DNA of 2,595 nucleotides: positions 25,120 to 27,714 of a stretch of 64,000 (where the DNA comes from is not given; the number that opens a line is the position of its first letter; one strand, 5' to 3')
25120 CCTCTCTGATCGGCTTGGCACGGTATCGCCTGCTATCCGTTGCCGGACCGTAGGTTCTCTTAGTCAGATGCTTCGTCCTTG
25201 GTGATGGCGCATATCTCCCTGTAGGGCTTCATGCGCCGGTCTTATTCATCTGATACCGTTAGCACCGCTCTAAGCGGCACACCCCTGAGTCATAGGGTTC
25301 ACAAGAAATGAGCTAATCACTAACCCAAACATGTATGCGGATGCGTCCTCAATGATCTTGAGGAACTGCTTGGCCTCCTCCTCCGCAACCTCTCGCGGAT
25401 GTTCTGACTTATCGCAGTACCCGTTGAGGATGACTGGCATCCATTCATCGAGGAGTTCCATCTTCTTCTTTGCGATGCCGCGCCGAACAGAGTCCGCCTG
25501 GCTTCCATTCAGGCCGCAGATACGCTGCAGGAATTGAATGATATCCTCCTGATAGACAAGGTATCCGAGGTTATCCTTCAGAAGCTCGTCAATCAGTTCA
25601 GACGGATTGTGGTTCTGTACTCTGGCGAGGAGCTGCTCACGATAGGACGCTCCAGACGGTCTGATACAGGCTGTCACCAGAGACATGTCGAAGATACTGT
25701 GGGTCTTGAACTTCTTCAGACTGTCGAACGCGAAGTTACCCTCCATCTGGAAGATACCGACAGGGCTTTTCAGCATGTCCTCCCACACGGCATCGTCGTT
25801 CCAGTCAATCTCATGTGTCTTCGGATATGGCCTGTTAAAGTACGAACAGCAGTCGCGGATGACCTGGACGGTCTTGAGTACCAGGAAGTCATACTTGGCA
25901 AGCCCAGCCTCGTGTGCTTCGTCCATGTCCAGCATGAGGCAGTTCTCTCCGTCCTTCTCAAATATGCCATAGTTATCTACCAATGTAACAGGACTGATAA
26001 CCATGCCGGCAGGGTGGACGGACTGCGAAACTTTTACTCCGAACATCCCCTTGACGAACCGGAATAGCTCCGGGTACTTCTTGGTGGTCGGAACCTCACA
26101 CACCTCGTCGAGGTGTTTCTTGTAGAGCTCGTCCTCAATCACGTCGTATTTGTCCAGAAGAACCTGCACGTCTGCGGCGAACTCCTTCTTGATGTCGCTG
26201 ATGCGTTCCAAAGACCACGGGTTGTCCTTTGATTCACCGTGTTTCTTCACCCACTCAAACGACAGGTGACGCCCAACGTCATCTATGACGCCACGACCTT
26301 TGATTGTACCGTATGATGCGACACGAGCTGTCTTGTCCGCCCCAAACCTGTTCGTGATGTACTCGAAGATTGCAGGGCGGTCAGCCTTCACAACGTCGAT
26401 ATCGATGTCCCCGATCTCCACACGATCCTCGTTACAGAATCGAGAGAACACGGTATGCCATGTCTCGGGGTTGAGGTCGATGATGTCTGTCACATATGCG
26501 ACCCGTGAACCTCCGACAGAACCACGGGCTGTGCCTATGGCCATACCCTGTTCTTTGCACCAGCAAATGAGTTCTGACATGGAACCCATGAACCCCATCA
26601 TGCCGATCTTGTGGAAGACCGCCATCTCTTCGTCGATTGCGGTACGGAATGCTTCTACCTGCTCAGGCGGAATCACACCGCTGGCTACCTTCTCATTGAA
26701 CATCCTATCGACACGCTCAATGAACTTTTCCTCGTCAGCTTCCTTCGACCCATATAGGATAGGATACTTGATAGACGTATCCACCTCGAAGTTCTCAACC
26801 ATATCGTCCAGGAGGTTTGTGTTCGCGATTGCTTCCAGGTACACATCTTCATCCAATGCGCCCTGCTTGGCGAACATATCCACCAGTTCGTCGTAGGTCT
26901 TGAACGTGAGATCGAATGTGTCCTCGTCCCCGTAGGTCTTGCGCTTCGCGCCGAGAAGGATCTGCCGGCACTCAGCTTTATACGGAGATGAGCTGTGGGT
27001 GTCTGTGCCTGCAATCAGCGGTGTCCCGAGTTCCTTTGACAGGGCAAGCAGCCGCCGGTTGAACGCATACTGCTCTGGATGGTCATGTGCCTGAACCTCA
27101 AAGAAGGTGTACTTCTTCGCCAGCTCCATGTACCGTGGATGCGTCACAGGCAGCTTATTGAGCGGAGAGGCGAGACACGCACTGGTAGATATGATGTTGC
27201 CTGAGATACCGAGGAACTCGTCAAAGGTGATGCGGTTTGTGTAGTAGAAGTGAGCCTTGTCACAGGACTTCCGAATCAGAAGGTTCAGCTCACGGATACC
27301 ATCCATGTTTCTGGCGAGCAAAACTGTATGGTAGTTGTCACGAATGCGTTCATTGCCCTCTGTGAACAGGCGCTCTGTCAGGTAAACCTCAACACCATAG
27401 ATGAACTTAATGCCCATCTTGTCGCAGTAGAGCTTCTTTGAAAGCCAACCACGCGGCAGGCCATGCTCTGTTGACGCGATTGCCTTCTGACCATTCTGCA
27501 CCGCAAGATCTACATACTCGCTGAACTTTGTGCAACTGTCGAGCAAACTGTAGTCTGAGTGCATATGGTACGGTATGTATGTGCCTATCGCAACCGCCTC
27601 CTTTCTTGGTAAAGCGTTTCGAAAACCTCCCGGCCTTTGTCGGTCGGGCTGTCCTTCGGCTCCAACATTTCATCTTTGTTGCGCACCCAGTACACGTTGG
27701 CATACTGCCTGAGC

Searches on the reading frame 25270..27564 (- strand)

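Call 39: search_protein_families(library=pfam, proteins=[window:25270-27564:-], max_evalue=0.001)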
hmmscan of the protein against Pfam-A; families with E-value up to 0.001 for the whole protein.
window:25270-27564:- (764 aa): 3 families
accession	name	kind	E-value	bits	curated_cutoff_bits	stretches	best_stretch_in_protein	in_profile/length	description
PF07733.18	DNA_pol3_alpha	-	3.5e-45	155.1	23.9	1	299-561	16-259/260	Bacterial DNA polymerase III alpha NTPase domain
PF02811.25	PHP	-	2.8e-20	73.7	26.4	1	1-140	4-134/164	PHP domain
PF17657.6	DNA_pol3_finger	-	6e-20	71.7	22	1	568-711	4-157/166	Bacterial DNA polymerase III alpha subunit finger domain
